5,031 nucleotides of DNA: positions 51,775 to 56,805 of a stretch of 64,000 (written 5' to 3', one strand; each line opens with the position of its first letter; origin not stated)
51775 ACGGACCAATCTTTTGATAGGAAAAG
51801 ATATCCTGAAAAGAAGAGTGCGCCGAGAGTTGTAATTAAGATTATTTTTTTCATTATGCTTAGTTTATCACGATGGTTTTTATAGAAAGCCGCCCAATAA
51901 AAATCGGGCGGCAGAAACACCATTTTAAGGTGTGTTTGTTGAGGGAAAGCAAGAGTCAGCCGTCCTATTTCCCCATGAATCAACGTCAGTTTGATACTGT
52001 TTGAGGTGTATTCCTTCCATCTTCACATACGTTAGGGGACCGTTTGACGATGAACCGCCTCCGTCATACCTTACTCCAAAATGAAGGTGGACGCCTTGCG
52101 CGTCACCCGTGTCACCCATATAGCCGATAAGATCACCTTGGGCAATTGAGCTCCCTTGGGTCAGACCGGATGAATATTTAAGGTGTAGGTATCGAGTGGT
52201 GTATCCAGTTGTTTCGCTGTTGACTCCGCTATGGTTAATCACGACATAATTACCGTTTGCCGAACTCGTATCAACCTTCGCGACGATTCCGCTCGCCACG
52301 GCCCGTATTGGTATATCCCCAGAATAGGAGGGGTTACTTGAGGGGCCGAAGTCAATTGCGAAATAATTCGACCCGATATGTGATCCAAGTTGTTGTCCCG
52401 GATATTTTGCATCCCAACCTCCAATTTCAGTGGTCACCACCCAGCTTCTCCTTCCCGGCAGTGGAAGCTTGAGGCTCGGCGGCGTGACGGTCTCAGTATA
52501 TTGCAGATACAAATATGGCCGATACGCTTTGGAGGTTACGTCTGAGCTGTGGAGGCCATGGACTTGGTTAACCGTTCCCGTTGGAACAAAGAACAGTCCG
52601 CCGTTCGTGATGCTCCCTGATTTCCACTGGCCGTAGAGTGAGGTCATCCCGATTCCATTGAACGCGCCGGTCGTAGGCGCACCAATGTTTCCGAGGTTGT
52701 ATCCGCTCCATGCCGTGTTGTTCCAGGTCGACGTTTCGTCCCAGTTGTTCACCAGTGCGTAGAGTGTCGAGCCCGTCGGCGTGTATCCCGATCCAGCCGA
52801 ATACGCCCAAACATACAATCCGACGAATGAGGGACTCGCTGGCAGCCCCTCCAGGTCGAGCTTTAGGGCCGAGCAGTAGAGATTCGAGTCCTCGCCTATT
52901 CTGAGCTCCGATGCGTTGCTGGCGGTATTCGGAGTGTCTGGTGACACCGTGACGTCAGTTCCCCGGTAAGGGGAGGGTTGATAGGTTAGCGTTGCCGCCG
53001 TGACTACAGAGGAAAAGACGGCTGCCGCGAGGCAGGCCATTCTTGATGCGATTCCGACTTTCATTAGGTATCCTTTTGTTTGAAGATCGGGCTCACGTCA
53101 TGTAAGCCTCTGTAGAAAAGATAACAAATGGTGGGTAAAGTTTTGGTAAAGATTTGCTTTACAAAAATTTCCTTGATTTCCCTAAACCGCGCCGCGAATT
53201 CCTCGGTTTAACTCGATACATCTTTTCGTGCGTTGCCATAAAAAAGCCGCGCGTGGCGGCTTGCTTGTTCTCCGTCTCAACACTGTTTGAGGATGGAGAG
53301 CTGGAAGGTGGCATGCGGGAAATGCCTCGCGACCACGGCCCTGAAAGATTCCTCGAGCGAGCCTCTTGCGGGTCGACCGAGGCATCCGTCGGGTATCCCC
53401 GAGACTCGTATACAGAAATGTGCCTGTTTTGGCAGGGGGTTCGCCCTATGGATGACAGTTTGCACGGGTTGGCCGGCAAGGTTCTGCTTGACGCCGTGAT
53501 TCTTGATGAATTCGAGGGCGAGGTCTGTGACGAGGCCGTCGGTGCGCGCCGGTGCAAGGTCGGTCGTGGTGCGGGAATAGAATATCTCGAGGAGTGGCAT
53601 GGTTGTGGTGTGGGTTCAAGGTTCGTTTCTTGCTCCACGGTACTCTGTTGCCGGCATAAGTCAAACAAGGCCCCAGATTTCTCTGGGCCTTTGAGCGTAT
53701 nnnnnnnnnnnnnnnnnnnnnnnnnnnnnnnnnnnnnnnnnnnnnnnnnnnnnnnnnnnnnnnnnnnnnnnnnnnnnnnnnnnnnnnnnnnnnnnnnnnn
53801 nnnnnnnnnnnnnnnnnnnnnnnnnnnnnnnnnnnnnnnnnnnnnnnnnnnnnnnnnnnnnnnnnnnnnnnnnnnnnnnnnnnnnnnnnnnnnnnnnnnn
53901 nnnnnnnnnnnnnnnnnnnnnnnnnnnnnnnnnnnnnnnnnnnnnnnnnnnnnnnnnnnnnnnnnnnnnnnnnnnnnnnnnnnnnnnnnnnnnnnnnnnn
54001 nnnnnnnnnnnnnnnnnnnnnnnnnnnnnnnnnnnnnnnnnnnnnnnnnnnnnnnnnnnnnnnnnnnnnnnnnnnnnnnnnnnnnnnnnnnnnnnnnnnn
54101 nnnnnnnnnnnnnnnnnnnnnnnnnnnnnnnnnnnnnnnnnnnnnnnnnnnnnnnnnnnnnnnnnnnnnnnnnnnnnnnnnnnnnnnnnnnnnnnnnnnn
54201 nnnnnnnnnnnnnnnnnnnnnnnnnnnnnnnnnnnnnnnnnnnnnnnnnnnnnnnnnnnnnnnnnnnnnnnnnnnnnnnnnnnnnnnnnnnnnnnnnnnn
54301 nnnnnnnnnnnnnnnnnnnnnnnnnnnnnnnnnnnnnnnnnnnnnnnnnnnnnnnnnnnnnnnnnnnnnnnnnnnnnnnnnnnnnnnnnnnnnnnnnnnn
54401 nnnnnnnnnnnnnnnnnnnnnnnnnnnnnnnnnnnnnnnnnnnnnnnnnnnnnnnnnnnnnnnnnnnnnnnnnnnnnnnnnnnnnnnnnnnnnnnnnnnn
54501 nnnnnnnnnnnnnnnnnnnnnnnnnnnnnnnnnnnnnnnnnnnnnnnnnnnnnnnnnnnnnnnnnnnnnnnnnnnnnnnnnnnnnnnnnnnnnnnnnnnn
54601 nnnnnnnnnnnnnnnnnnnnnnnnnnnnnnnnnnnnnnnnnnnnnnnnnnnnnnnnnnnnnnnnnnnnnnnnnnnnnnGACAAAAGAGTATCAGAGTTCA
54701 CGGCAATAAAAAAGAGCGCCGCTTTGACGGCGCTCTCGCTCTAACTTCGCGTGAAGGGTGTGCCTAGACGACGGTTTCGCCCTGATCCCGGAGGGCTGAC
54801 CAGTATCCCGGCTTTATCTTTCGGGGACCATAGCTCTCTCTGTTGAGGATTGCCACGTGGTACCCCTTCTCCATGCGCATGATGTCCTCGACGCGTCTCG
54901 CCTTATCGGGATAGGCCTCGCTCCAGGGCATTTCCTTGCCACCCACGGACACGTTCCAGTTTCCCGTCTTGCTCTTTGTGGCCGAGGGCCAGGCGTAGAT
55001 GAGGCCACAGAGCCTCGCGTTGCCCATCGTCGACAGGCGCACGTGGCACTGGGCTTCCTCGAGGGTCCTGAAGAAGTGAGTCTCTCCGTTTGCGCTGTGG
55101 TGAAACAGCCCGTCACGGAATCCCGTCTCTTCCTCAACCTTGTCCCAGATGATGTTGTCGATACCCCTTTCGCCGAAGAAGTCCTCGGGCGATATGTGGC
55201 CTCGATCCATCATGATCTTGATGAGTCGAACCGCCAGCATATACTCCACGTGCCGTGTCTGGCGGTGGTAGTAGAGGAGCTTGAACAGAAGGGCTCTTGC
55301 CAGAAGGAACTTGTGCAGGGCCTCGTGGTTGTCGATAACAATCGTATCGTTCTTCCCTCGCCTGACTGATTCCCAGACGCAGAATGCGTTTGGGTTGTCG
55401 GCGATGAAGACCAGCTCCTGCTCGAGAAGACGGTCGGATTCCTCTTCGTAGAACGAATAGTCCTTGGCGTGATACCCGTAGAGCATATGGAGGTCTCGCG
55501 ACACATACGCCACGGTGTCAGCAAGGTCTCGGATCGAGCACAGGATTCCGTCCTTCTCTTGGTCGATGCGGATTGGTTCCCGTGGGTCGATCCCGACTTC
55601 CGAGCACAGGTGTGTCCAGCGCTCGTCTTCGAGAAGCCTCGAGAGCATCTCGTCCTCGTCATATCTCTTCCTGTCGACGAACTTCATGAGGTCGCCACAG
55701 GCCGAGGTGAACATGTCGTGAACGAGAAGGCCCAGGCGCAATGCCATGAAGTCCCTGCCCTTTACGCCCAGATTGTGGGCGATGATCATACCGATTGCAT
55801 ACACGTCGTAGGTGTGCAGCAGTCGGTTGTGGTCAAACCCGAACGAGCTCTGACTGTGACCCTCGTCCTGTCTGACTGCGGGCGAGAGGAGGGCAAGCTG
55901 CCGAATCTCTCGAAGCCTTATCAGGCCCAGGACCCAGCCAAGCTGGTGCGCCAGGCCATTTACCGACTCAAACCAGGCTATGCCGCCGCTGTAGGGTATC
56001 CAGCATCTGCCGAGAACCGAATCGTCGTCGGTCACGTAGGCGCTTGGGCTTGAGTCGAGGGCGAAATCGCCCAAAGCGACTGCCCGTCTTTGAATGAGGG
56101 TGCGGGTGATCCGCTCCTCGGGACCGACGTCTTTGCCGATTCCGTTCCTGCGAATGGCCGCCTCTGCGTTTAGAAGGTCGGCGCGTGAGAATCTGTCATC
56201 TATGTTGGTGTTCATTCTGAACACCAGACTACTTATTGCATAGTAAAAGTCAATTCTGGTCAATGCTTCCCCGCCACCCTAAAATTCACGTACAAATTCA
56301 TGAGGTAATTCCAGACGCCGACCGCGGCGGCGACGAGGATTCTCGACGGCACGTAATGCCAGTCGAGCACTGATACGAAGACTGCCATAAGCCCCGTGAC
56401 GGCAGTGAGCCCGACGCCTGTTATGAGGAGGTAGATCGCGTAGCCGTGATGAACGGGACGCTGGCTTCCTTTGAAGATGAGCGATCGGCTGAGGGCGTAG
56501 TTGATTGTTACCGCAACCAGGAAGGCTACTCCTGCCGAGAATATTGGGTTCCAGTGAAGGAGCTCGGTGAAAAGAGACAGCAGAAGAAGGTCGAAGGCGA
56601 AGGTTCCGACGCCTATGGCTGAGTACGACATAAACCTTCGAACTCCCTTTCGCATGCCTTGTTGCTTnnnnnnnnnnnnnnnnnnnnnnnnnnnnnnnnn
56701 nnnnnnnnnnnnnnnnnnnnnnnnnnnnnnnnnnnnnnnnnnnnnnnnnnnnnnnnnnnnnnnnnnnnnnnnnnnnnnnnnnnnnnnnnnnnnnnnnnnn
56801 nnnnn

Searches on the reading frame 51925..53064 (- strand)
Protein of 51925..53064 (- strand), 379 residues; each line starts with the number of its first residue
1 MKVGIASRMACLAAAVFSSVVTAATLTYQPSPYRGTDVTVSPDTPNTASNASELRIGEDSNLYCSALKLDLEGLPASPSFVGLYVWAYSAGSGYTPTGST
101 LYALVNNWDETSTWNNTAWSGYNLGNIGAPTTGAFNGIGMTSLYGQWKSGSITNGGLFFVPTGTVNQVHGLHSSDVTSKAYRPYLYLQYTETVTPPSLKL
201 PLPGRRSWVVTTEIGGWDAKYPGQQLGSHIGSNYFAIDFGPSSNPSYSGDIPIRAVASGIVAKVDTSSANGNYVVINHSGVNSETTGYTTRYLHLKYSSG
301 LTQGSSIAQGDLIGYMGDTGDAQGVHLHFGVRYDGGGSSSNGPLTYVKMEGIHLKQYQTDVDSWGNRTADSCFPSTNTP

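Call 79: search_protein_families(library=pfam, proteins=[window:51925-53064:-], max_evalue=0.01)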
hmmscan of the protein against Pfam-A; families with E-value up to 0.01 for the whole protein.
window:51925-53064:- (379 aa): 2 families
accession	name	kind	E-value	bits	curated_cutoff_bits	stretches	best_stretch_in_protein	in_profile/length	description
PF01551.29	Peptidase_M23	-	1.1e-18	67.6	28.7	1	252-335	15-91/96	Peptidase family M23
PF24517.2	CBM96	-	0.00013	22.3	26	1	53-187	28-162/164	Carbohydrate-binding module family 96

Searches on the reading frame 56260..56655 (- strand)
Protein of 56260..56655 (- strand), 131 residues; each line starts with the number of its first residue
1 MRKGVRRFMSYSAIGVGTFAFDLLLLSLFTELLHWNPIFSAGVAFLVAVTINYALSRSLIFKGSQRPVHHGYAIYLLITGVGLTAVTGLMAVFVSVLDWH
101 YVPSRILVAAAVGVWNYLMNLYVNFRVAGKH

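Call 79: search_protein_families(library=pfam, proteins=[window:56260-56655:-], max_evalue=0.01)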
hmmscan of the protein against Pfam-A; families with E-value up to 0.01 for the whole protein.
window:56260-56655:- (131 aa): 1 family
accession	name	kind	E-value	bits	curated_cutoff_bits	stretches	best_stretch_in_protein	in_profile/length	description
PF04138.20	GtrA_DPMS_TM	-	4.7e-16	59.5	26.1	1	11-123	2-115/117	GtrA/DPMS, transmembrane domain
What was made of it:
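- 56260..56655 (-): 131-aa GtrA-family membrane protein. It is a possible polyprenyl-phosphate-sugar flippase of the same genome, but the link is weak because it lies 47 kb away. PF04138 GtrA_DPMS_TM E 4.7e-16 (call 79).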

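Call 80: search_protein_families(library=ncbifam, proteins=[window:56260-56655:-], max_evalue=0.00001)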
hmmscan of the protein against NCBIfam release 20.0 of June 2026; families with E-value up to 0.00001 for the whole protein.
window:56260-56655:- (131 aa): 0 families
